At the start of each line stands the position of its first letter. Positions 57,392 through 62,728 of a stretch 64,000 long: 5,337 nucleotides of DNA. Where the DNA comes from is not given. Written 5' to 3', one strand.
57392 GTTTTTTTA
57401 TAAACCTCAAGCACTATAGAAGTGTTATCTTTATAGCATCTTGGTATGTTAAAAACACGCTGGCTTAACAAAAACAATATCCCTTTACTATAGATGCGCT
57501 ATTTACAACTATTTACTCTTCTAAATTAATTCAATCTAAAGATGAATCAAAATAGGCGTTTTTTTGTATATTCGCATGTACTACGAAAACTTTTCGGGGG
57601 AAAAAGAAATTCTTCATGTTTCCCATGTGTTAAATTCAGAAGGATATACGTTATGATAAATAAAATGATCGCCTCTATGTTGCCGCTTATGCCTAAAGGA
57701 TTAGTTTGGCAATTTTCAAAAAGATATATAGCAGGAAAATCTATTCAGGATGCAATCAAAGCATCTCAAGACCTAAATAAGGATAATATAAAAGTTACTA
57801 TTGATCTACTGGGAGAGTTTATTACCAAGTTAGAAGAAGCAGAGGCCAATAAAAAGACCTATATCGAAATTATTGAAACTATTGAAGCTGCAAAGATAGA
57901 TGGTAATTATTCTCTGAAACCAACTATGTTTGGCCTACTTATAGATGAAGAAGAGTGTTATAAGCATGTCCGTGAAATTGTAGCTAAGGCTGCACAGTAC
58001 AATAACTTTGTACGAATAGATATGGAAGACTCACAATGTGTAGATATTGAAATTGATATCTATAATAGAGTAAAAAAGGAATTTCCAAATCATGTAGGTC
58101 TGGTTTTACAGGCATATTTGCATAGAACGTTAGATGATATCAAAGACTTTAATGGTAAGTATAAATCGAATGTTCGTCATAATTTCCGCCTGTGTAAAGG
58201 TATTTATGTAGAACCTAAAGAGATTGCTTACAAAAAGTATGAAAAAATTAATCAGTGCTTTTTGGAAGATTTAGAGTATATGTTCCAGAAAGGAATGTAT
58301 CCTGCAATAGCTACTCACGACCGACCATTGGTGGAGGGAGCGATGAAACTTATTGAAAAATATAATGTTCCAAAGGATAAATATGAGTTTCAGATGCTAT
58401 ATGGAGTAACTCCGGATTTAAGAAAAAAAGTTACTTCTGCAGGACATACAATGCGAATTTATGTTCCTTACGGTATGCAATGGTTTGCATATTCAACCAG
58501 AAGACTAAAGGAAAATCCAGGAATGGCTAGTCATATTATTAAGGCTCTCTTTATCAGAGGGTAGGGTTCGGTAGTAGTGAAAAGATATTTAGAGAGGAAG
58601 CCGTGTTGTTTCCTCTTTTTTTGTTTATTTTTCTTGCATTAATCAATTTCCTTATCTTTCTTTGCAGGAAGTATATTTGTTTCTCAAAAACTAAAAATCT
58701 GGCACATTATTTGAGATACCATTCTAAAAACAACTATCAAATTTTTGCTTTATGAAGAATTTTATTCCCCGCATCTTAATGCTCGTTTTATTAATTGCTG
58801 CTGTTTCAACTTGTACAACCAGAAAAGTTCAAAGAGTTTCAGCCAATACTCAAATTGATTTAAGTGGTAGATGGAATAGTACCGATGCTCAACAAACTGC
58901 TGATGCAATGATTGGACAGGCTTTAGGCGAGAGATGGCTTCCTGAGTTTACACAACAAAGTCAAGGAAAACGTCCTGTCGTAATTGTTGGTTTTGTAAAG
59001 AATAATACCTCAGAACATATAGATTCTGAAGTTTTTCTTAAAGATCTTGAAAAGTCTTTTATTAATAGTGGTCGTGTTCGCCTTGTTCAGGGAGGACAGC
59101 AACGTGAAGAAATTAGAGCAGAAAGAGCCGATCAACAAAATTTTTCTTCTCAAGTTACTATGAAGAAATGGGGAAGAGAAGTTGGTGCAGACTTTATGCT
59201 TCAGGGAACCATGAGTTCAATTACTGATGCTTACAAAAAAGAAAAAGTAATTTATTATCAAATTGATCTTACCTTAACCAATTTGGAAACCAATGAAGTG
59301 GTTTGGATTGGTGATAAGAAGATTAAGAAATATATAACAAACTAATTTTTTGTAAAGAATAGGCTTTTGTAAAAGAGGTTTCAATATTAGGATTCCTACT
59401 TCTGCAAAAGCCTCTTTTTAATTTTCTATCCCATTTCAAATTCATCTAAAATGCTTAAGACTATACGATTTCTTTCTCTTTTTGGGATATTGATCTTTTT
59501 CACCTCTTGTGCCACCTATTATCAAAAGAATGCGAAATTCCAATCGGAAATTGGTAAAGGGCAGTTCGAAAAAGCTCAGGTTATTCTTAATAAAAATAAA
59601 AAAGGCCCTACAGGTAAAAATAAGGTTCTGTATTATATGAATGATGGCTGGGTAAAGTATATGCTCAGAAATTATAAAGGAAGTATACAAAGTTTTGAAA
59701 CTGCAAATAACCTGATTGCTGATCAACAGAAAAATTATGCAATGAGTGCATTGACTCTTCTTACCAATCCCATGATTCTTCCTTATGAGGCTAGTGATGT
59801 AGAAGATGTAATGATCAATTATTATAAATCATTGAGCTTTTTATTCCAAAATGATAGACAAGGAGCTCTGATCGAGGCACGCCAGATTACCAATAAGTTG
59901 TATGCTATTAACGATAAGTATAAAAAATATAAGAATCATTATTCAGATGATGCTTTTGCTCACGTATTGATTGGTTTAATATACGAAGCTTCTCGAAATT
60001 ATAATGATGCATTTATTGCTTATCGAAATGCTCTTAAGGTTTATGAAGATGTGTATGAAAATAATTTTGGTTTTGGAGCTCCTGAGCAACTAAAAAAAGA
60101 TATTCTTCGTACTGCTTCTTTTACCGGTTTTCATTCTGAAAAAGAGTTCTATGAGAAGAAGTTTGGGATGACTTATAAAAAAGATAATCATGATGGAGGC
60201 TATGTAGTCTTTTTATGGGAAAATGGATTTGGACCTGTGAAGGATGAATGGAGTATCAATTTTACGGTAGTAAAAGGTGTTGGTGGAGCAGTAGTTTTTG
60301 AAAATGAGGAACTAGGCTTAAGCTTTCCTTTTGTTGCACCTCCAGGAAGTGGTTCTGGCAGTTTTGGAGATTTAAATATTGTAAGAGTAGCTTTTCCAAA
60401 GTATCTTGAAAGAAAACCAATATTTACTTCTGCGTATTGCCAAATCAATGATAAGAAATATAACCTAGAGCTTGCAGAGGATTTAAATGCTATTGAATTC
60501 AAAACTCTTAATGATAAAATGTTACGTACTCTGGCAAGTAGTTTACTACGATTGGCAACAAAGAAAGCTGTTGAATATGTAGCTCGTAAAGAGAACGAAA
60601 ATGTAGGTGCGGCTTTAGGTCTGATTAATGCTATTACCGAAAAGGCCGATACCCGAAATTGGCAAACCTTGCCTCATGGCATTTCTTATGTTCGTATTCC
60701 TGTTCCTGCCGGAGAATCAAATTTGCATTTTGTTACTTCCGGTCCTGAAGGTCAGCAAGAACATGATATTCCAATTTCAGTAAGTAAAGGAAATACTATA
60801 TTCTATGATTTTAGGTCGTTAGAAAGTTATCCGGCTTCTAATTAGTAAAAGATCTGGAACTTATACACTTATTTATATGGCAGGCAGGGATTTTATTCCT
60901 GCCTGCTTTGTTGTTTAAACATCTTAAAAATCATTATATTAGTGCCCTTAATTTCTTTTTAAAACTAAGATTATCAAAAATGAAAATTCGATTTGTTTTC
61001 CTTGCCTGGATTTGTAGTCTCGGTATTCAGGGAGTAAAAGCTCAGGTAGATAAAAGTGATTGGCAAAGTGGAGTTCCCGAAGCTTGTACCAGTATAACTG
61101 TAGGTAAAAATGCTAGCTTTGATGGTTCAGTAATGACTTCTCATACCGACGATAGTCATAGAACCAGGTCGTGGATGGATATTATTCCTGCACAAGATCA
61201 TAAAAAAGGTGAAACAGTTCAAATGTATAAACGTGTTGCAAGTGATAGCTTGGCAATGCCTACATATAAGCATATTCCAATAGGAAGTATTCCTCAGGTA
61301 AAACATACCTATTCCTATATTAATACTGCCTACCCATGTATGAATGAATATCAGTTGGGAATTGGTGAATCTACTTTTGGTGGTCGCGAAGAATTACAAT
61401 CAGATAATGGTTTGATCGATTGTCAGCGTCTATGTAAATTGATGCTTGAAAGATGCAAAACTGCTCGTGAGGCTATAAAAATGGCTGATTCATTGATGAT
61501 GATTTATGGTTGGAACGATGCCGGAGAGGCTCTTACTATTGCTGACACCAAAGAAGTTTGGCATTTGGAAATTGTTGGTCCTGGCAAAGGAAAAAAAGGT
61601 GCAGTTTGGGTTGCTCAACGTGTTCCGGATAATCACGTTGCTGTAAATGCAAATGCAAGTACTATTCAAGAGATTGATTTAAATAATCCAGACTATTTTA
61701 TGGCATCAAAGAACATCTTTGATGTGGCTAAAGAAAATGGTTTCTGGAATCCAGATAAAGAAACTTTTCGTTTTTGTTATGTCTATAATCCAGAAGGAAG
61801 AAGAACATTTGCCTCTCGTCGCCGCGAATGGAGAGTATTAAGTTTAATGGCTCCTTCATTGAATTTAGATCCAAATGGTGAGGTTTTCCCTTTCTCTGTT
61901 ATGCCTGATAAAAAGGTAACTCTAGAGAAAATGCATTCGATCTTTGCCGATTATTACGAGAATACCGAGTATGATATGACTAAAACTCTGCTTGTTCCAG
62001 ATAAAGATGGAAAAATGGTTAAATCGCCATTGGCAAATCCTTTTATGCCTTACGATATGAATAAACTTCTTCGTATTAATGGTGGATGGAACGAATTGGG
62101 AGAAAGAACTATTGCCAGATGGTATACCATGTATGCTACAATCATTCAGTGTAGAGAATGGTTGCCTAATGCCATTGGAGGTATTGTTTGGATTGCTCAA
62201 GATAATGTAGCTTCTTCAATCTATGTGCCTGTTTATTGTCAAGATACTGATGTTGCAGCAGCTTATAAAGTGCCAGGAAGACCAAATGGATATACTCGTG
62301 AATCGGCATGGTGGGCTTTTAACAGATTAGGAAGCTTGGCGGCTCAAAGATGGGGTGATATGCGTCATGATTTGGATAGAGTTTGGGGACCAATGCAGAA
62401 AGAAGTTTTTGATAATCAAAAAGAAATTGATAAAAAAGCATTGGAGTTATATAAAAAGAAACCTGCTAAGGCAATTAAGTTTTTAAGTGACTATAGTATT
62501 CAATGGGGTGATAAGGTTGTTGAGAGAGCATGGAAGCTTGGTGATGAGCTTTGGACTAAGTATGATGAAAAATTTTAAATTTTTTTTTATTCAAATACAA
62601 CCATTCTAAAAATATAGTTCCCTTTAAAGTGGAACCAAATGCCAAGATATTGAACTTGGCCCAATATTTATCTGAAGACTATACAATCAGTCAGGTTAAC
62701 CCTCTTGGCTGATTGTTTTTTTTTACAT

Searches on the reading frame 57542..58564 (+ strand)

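Call 8: search_protein_families(library=pfam, proteins=[window:57542-58564:+], max_evalue=0.001)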
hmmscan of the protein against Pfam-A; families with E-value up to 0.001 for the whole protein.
window:57542-58564:+ (340 aa): 1 family
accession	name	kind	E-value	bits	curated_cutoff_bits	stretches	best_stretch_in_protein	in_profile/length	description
PF01619.24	Pro_dh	-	8e-38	131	27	1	71-331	1-275/278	Proline dehydrogenase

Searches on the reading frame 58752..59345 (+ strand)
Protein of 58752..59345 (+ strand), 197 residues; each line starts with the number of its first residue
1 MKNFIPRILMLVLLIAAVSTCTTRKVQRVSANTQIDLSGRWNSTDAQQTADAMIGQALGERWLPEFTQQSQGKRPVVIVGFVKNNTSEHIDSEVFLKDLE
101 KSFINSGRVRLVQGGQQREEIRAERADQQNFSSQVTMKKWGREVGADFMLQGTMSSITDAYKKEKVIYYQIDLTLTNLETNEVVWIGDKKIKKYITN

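Call 8: search_protein_families(library=pfam, proteins=[window:58752-59345:+], max_evalue=0.001)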
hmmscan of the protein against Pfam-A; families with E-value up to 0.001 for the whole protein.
window:58752-59345:+ (197 aa): 1 family
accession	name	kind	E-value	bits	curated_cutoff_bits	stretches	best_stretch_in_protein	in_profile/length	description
PF13036.11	LpoB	-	3.4e-43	147.5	22.3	1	45-191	1-147/147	Peptidoglycan-synthase activator LpoB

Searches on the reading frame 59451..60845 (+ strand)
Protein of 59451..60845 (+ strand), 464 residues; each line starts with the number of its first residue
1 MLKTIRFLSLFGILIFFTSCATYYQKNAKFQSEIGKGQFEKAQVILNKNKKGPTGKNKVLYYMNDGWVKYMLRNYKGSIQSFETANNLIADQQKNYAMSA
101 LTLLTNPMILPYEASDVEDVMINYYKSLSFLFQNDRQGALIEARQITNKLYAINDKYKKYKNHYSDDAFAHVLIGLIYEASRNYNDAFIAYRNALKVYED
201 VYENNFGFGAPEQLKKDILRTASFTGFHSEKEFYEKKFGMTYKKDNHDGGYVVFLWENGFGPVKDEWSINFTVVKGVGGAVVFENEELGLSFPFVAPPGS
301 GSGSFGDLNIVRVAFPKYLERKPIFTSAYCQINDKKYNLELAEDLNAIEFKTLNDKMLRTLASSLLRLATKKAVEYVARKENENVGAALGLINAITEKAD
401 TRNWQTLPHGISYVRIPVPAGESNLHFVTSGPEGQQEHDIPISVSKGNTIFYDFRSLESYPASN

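Call 8: search_protein_families(library=pfam, proteins=[window:59451-60845:+], max_evalue=0.001)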
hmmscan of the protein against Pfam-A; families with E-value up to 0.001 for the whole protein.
window:59451-60845:+ (464 aa): 1 family
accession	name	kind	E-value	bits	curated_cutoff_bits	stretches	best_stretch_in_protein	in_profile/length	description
PF07719.23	TPR_2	-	0.00023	21.5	27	0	168-199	1-32/34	Tetratricopeptide repeat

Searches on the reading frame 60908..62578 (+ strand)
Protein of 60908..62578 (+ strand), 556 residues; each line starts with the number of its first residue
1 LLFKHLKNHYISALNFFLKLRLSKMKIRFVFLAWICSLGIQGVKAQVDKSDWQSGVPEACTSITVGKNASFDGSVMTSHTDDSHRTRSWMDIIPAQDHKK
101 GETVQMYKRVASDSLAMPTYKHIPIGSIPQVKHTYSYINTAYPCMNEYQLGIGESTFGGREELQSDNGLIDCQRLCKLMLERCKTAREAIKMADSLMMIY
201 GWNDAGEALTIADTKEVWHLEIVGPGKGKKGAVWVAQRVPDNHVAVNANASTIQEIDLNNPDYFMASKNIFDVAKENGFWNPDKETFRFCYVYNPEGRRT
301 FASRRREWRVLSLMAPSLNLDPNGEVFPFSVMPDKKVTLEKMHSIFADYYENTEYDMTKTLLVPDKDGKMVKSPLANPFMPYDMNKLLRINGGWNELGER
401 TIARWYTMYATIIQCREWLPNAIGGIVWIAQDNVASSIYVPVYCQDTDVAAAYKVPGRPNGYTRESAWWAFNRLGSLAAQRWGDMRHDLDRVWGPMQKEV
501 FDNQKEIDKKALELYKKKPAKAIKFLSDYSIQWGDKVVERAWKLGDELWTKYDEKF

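Call 8: search_protein_families(library=pfam, proteins=[window:60908-62578:+], max_evalue=0.001)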
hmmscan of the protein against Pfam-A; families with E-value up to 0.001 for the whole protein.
window:60908-62578:+ (556 aa): 1 family
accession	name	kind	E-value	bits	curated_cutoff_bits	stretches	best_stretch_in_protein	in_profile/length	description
PF03577.20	Peptidase_C69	-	7e-66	223.3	23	1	59-492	1-399/402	Peptidase family C69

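Call 51: find_encoding_contigs(protein=window:60908-62578:+, flank=10000, max_places=3)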
Protein window:60908-62578:+ (556 aa): no gene with exactly this product is on record in the collection.
